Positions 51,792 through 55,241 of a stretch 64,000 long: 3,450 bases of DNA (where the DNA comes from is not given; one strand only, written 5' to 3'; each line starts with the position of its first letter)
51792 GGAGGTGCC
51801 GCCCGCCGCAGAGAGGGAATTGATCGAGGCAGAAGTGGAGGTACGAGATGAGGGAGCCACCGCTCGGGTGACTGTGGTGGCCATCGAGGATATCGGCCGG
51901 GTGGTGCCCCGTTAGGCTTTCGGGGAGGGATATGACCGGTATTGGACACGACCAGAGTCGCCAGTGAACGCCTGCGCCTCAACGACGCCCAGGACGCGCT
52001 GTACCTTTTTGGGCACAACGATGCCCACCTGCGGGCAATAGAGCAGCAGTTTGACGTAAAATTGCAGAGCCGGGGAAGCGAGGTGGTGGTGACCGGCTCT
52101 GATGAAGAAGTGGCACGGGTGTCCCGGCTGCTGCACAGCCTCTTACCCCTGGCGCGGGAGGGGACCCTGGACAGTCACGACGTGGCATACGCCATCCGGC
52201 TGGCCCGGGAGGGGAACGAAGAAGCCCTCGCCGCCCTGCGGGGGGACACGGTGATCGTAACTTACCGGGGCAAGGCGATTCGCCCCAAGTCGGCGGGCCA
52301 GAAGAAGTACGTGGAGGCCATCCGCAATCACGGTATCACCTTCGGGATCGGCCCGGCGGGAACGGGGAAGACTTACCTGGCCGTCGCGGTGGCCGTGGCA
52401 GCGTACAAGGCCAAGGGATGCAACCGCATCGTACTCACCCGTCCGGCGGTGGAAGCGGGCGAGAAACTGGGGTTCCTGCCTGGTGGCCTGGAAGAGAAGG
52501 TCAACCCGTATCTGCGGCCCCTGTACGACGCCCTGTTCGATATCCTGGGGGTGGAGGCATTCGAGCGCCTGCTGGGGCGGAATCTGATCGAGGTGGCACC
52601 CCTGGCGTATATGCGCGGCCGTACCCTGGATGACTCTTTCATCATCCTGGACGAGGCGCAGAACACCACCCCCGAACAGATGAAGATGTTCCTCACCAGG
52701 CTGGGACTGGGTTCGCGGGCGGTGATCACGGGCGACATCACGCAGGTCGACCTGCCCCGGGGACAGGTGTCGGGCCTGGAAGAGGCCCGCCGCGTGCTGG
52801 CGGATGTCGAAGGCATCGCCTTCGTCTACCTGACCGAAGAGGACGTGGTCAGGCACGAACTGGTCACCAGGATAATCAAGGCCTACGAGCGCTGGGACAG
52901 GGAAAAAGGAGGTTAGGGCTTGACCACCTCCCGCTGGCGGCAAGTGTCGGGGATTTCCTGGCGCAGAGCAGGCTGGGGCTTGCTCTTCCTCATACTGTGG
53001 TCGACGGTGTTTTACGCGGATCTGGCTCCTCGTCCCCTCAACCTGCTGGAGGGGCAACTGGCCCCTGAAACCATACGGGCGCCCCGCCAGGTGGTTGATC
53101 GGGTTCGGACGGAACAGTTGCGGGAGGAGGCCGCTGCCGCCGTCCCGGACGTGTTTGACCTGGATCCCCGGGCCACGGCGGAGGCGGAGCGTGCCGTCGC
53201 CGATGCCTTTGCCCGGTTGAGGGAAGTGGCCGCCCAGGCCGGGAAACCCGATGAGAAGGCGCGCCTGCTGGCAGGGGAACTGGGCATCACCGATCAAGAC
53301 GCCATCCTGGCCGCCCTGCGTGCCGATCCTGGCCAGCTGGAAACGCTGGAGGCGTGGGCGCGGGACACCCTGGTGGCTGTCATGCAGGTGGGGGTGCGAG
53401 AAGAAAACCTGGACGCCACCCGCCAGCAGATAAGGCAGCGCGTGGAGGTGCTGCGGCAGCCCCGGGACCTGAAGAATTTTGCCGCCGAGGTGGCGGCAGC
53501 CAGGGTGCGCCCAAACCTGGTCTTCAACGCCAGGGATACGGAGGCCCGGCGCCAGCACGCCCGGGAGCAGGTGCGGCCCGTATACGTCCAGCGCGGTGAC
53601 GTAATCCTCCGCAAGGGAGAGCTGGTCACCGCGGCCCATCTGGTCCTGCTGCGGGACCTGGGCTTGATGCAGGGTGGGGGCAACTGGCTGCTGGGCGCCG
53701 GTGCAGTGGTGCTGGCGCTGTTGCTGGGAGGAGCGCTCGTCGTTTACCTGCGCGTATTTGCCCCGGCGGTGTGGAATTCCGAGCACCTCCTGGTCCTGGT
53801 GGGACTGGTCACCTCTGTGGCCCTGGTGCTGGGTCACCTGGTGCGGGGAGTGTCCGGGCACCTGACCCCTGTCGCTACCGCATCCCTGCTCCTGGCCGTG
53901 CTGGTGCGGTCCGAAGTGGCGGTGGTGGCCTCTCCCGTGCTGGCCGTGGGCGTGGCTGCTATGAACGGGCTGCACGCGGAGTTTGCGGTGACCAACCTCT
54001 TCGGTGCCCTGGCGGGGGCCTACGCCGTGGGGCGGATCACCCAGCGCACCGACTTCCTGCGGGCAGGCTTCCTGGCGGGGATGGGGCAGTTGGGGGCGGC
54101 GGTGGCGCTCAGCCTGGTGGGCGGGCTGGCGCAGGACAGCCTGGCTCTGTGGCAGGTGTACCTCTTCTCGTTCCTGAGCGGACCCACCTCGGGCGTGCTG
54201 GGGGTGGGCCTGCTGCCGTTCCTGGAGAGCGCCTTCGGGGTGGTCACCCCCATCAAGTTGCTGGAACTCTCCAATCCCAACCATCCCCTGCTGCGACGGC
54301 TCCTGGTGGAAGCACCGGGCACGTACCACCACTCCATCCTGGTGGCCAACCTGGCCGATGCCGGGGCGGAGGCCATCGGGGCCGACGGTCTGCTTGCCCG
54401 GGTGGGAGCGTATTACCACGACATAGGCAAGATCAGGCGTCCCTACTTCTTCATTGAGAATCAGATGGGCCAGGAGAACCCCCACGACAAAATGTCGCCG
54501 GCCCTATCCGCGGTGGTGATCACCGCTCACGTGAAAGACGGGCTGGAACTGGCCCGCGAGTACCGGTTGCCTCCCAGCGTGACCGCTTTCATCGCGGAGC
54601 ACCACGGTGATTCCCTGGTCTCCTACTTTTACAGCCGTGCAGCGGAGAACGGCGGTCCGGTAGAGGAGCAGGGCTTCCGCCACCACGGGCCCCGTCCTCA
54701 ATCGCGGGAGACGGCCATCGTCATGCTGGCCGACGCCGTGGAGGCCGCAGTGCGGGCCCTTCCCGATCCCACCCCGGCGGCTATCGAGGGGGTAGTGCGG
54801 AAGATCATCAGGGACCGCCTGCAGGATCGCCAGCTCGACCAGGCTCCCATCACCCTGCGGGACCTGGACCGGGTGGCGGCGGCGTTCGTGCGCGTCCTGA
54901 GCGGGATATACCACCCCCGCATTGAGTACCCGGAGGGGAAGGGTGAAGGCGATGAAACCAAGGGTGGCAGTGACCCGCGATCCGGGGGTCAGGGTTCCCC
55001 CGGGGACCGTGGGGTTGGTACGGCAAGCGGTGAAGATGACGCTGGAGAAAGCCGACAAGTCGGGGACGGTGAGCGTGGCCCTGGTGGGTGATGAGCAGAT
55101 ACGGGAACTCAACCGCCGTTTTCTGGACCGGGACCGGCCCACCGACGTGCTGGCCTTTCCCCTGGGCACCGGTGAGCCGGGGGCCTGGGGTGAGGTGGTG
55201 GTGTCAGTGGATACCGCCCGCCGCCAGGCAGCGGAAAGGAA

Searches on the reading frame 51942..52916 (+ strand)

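Call 26: search_protein_families(library=pfam, proteins=[window:51942-52916:+], max_evalue=0.000001)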
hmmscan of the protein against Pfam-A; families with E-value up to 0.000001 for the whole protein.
window:51942-52916:+ (324 aa): 3 families
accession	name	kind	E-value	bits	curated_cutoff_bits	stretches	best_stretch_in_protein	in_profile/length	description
PF02562.22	PhoH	-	2.4e-95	318.3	27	1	113-316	2-205/205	PhoH-like protein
PF13604.12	AAA_30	-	1.2e-08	35.4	27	1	117-269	3-128/191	AAA domain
PF13245.12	AAA_19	-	3.7e-07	30.8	25.1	1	120-269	1-129/134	AAA domain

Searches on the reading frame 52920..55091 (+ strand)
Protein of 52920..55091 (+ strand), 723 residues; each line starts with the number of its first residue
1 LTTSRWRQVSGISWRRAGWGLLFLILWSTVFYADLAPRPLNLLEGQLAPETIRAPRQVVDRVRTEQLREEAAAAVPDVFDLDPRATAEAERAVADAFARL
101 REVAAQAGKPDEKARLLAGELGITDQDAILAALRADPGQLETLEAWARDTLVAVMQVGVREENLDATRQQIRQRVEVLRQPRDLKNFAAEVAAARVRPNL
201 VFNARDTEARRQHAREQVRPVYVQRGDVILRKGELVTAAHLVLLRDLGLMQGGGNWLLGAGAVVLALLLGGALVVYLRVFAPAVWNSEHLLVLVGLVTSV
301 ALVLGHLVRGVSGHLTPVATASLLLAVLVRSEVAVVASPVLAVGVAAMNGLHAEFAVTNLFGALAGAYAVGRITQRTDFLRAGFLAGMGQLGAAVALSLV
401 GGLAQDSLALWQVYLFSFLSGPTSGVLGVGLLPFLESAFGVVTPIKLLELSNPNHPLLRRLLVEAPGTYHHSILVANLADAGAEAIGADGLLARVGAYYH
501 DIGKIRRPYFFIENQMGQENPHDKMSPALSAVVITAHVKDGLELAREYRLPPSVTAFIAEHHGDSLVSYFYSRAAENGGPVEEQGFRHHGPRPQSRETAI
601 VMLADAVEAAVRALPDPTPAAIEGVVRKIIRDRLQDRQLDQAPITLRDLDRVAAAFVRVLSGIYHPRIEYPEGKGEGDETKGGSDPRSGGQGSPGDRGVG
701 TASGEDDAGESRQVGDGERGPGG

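Call 26: search_protein_families(library=pfam, proteins=[window:52920-55091:+], max_evalue=0.000001)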
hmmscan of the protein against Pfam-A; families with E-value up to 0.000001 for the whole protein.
window:52920-55091:+ (723 aa): 3 families
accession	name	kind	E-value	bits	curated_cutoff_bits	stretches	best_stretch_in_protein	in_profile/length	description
PF07697.16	7TMR-HDED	-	6e-48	164.2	27.6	1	44-251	2-224/224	7TM-HD extracellular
PF07698.17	7TM-7TMR_HD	-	4.1e-30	105.6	29.4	1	256-443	1-190/190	7TM receptor with intracellular HD hydrolase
PF01966.28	HD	-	7.3e-17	62.2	22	1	468-609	1-115/116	HD domain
